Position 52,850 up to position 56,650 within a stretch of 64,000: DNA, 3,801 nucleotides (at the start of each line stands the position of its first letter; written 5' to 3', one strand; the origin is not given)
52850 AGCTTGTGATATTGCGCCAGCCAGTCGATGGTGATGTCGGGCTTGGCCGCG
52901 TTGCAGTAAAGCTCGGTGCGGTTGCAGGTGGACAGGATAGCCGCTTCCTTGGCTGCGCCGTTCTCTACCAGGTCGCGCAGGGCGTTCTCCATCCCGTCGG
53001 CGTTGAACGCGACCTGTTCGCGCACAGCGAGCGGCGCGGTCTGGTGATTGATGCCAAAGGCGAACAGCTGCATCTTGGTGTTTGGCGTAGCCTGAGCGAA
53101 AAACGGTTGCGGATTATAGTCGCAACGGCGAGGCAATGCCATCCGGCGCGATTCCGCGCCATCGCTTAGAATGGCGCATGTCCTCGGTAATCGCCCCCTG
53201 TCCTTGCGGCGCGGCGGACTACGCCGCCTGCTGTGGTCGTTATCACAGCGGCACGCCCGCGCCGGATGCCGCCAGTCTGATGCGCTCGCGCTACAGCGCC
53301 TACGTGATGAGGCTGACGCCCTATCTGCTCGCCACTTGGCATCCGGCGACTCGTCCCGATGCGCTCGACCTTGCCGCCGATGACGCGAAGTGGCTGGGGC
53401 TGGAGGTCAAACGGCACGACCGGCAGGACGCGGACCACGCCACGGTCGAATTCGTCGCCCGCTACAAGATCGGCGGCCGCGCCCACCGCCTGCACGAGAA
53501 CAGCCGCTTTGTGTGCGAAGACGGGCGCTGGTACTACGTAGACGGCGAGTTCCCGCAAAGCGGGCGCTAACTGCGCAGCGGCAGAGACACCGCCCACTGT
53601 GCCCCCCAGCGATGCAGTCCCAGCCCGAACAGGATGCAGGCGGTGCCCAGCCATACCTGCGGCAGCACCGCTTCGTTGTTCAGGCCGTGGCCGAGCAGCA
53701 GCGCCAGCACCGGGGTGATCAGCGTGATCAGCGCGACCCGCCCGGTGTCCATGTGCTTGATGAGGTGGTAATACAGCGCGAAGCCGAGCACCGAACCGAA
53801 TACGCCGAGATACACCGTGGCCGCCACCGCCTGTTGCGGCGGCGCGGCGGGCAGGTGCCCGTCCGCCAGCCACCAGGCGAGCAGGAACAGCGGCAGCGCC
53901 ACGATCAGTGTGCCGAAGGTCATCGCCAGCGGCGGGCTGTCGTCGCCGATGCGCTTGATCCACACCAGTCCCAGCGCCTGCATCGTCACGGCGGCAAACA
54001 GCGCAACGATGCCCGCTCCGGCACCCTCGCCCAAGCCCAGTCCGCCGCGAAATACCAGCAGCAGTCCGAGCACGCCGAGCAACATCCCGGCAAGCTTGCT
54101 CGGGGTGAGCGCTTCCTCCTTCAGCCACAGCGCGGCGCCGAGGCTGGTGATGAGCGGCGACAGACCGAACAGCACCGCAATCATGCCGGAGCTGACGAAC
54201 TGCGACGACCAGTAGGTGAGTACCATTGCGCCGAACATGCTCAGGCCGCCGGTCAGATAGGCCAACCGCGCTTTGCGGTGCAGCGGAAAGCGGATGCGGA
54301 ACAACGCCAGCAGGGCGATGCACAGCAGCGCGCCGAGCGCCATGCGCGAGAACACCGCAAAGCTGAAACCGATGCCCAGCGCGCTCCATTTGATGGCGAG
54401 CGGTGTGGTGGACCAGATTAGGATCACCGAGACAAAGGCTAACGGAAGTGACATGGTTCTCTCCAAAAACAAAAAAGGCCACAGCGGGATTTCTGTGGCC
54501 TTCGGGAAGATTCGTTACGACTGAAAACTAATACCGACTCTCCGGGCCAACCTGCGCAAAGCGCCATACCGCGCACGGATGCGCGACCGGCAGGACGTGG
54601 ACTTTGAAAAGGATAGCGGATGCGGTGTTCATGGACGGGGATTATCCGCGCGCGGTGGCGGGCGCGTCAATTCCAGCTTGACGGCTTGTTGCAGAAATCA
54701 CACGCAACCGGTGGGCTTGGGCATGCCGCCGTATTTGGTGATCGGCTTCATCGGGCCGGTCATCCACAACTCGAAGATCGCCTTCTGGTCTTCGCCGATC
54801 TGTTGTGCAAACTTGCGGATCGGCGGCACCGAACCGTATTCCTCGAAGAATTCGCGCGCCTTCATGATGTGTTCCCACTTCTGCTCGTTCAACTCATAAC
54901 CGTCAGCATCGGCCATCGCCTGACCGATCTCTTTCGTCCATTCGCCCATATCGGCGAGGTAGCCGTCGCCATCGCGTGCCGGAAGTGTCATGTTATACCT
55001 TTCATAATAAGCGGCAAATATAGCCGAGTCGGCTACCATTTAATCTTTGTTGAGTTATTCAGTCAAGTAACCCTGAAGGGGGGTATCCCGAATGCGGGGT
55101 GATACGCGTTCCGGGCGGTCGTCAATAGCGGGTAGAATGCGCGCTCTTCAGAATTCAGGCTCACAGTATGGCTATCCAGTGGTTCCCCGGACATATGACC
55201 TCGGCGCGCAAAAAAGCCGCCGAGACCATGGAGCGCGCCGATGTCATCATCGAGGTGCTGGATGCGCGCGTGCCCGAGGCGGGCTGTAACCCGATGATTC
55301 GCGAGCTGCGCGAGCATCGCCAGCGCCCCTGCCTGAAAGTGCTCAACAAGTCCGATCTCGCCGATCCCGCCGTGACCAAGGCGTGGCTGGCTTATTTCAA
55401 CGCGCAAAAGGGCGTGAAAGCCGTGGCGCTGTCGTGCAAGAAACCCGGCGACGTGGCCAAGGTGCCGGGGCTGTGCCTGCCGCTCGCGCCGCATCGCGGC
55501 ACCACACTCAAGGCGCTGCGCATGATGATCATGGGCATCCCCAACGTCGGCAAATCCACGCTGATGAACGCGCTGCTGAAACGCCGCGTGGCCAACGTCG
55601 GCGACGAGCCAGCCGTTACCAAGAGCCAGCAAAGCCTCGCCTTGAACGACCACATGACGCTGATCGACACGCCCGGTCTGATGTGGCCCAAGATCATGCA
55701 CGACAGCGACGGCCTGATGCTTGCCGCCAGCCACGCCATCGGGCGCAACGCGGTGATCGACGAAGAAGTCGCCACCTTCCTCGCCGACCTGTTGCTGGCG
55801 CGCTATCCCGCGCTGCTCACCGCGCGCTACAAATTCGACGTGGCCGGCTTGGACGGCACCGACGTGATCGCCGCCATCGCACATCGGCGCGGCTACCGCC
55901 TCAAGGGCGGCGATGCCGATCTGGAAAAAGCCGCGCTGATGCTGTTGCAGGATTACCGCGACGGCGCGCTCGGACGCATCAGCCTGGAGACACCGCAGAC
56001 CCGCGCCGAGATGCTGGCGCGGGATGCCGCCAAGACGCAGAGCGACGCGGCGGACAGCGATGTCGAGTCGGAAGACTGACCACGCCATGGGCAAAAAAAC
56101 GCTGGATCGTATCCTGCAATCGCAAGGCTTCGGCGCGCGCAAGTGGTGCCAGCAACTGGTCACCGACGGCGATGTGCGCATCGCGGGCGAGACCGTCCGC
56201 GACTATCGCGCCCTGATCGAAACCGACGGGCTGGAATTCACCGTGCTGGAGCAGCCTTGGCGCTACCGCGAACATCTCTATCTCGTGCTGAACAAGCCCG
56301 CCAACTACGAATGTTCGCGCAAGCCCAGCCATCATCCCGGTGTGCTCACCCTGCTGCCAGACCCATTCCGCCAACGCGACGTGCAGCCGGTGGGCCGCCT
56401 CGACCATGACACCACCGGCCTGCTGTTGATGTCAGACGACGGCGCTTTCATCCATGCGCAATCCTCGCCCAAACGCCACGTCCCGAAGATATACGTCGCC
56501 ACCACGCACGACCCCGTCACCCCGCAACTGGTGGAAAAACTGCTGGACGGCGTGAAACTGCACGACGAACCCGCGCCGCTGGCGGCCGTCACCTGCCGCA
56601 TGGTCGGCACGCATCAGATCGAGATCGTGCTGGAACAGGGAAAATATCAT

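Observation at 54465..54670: Candidate leader-peptide transcription attenuator controlling an EamA exporter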

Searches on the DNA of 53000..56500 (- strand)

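Call 3: search_rna_families(source=window, start=53000, end=56500, threshold=evalue, max_evalue=10, show_alignments=3)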
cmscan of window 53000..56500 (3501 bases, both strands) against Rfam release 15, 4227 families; matches with E-value up to 10: 5.
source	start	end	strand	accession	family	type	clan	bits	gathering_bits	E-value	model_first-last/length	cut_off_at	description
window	54443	54502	+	RF02844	RefA9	Gene; antisense;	-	22.6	49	2.7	1-64/64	no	Enterococcus sRNA A9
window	53522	53636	-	RF02130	GNAS-AS1_4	Gene; lncRNA;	-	21.6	50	7.5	1-122/122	no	GNAS antisense RNA 1 conserved region 4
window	54681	54702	+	RF01114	TMV_UPD-PK1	Cis-reg;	-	18.6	33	3.3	1-22/22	no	Pseudoknot of upstream pseudoknot domain (UPD) of the 3'UTR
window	53149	53218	+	RF01553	TB9Cs1H3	Gene; snRNA; snoRNA; HACA-box;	-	18.5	35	1.4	1-65/65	no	Trypanosomatid snoRNA TB9Cs1H3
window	55495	55520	-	RF02691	BTH_s19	Gene; sRNA;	-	12.3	153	6.5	190-215/224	no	Burkholderia sRNA 19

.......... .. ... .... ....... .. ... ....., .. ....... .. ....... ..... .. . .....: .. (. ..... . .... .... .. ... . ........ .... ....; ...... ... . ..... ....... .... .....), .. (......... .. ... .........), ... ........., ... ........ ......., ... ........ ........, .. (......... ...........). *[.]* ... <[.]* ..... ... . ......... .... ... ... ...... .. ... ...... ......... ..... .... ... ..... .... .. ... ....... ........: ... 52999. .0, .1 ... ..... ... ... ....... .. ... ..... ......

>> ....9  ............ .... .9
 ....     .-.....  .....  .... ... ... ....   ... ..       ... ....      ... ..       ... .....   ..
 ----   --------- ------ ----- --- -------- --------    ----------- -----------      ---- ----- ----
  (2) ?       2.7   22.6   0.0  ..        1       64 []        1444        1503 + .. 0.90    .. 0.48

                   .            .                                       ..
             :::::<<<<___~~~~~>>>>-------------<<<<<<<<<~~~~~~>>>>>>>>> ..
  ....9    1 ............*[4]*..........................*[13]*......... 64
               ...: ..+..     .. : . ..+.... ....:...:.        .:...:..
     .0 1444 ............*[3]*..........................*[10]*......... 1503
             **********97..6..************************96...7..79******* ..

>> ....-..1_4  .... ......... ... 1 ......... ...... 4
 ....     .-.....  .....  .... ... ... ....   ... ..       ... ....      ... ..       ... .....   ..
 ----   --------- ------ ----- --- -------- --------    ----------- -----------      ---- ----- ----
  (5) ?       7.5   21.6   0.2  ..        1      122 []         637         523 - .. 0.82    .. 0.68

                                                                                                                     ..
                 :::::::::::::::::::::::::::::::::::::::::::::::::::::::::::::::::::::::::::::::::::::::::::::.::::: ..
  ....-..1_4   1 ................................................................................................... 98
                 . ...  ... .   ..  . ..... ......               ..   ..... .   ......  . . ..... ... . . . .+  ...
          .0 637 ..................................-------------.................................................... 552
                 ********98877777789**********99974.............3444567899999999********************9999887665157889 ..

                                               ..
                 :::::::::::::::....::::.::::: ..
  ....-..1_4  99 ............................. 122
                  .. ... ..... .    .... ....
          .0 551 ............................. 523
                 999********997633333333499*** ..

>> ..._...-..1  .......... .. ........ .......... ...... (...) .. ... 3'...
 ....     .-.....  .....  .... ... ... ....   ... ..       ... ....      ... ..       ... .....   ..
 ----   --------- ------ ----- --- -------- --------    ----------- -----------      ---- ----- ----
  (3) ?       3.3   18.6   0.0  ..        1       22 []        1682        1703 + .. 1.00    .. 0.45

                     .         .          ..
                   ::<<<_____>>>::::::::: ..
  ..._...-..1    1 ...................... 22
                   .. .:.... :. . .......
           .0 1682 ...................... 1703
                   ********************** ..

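Call 18: search_rna_families(sources=[L001, L002, L004, L005, L006, L007, L016, L023, L024, L026, L030, L032, L034, L037, L047, L050, L052, L056, L059, L064], threshold=gathering)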
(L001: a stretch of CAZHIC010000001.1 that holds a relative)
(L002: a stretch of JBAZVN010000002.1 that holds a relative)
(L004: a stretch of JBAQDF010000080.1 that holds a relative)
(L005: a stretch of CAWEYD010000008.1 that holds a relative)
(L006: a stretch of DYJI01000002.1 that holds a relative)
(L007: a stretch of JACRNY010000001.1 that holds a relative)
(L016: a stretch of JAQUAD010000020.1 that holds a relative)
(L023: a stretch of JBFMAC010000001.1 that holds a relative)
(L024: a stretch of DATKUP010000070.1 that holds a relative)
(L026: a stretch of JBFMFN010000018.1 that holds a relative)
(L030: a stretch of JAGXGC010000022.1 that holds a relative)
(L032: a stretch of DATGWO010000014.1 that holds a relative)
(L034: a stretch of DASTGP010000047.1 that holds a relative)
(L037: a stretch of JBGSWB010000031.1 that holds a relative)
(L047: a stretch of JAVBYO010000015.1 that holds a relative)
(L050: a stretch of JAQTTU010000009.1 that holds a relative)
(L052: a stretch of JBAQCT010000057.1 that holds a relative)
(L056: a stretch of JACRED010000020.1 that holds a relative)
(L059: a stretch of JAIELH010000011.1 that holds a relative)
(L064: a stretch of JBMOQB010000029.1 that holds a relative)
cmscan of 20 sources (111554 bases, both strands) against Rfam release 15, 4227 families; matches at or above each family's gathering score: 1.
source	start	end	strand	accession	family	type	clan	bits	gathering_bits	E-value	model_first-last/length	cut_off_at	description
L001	3500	3868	-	RF00023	tmRNA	Gene;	CL00001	229.4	47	2.7e-92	1-374/374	no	transfer-messenger RNA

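Call 36: search_rna_families(source=L001, start=2230, end=2520, threshold=evalue, max_evalue=10, show_alignments=3)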
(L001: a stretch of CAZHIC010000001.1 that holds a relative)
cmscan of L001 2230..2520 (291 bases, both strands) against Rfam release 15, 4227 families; matches with E-value up to 10: 5.
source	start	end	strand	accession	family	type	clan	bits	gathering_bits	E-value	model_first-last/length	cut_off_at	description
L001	2377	2433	+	RF02871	ncS54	Gene; sRNA;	-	24.1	43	0.0018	1-79/79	no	Burkholderia sRNA 54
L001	2370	2440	+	RF00519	suhB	Gene; sRNA;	CL00108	17.8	41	0.2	1-77/77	no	Makes More Granules Regulator RNA (mmgR)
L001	2380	2430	+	RF01388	isrD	Gene; sRNA;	-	16.6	37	0.67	1-51/51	no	isrD Hfq binding RNA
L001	2401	2426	+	RF00084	CsrC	Gene; sRNA;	CL00106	11.9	61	0.15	214-239/255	no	CsrC RNA family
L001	2426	2472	+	RF03156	L31-Firmicutes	Cis-reg; leader;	CL00118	11.8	33.3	6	1-32/32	no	L31-Firmicutes ribosomal protein leader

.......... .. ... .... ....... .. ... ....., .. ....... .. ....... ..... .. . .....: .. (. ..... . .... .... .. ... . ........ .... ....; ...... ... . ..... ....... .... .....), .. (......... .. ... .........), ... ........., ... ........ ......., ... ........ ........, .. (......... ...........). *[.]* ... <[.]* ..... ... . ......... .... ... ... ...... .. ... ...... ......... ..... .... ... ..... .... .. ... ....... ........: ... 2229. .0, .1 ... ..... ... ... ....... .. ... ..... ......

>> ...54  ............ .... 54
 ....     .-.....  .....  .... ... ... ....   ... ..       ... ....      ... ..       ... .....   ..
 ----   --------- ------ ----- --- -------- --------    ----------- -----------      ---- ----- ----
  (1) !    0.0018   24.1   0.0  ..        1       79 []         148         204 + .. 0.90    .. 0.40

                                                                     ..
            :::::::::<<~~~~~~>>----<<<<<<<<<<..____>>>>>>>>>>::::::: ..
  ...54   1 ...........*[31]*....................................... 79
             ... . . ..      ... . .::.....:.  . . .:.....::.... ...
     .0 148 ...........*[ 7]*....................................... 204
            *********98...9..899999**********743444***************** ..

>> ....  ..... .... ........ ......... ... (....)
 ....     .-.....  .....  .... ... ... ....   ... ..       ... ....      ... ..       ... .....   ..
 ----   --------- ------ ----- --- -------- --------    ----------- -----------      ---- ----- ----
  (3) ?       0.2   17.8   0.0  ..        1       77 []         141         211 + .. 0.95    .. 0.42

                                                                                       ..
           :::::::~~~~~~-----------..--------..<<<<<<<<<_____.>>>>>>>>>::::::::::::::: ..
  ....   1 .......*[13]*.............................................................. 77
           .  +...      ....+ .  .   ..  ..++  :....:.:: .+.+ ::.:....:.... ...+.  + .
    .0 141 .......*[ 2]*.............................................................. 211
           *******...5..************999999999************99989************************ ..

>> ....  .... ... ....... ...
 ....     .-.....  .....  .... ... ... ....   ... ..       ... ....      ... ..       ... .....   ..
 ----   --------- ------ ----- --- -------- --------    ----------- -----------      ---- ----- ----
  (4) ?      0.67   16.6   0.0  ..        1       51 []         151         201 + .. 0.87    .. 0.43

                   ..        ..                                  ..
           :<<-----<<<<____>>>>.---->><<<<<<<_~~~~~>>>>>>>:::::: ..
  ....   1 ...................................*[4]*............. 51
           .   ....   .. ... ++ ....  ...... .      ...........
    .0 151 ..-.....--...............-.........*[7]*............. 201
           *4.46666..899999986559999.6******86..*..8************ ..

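Call 37: search_rna_families(source=L007, start=2230, end=2520, threshold=evalue, max_evalue=10, show_alignments=3)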
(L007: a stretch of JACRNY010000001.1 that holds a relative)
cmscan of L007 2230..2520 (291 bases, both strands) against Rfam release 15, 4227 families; matches with E-value up to 10: 1.
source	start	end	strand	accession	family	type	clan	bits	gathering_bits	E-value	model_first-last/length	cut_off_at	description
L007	2364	2439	+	RF00111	SdsR_RyeB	Gene; sRNA;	CL00105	23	38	0.046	1-100/100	no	SdsR_RyeB RNA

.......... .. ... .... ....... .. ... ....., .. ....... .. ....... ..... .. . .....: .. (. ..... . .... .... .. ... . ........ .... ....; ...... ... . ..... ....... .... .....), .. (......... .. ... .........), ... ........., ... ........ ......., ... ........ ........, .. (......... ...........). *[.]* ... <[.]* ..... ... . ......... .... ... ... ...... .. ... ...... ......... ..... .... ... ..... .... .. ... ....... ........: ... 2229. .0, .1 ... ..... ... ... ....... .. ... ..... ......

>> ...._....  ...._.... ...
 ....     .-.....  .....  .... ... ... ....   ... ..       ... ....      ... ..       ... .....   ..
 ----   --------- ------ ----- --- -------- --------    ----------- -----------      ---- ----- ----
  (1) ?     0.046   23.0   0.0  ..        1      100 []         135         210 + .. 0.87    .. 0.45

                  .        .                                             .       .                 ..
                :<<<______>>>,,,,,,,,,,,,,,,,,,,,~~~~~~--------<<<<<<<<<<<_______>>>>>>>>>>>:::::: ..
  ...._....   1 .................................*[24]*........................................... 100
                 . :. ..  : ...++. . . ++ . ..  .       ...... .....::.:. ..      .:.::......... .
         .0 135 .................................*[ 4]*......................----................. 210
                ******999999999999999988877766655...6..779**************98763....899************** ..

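Call 41: build_rna_model(alignment_id=A2, structure=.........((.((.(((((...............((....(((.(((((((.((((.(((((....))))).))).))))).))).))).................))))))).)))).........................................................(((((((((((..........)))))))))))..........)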
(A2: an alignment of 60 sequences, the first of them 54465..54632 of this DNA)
Model R1 built from alignment A2 (60 sequences, 218 columns); structure: as given.
model positions 165; base pairs 41; branch points 1; effective number of sequences 6.04; information 0.59 bits per position. Calibrated on 0.2 Mb of random sequence (short: E-values are rough).
structure used (alignment columns):
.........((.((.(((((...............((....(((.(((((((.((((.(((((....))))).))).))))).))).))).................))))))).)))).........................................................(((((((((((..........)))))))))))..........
